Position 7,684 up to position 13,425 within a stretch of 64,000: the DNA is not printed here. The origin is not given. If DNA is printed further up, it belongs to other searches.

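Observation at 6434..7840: Membrane-tethered sigma factor with an ECF-type promoter in front of an 11-kb adhesin pair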

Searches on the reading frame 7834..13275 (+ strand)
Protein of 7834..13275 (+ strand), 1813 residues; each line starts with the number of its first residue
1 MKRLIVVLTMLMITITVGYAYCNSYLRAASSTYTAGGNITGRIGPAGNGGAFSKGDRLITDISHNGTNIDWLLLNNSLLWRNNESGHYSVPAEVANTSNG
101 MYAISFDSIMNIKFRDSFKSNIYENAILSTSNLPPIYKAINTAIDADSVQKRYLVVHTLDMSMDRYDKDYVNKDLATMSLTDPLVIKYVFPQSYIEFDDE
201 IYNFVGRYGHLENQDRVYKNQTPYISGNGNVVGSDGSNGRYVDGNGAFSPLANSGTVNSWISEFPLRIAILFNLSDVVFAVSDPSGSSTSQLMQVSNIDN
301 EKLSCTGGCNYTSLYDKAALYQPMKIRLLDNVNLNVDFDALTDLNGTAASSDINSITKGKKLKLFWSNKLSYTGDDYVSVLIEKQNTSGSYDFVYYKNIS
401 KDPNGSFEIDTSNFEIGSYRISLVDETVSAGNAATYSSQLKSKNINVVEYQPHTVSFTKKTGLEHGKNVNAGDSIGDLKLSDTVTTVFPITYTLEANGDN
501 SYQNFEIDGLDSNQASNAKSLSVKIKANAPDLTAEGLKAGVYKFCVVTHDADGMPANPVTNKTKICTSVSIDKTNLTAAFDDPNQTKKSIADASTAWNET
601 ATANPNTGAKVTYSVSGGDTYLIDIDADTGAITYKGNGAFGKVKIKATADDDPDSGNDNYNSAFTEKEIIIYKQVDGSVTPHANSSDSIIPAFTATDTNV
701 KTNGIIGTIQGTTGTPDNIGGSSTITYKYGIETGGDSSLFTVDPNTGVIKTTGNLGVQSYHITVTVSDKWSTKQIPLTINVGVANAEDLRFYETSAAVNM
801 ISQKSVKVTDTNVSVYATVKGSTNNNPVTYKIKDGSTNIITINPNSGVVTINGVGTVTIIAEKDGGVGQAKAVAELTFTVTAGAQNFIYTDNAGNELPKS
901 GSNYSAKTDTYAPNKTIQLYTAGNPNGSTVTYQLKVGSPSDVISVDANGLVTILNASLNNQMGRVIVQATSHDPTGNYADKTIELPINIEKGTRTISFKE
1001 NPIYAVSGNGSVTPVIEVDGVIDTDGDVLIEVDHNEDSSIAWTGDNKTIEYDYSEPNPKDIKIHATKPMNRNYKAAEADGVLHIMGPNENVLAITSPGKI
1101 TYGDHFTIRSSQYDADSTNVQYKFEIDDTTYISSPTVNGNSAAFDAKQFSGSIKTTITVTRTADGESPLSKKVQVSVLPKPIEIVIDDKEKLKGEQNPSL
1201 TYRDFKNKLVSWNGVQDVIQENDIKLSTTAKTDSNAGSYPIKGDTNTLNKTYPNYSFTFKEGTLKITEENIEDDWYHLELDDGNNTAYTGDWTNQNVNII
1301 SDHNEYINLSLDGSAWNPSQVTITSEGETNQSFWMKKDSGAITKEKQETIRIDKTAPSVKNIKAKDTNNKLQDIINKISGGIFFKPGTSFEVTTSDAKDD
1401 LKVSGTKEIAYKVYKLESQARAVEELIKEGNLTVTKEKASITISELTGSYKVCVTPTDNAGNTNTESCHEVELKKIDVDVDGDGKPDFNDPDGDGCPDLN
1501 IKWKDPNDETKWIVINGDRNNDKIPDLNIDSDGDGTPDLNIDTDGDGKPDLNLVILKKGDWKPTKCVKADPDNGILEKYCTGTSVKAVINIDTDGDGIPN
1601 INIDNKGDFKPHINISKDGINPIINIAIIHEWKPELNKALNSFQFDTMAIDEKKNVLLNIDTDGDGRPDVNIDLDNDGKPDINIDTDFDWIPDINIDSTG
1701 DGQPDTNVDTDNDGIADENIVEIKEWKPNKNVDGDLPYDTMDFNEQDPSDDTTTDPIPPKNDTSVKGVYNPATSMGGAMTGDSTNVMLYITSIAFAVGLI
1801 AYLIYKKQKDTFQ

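Call 5: search_protein_families(library=pfam, proteins=[window:7834-13275:+], max_evalue=0.01)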
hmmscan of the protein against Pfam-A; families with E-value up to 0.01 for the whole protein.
window:7834-13275:+ (1813 aa): 3 families
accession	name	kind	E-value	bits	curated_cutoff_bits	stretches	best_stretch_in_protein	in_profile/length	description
PF18676.6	MBG_2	-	1.2e-11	45.5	25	1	1183-1264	2-71/72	MBG domain (YGX type)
PF00028.23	Cadherin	-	4.7e-06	27.4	28.8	1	727-781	31-92/93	Cadherin domain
PF24507.1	Ig_CFAP65_4th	-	0.0032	18.3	27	0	722-755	7-40/76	CFAP65, fourth Ig-like domain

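Call 6: search_protein_families(library=ncbifam, proteins=[window:7834-13275:+], max_evalue=0.01)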
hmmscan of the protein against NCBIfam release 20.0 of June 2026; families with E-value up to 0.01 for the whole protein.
window:7834-13275:+ (1813 aa): 0 families
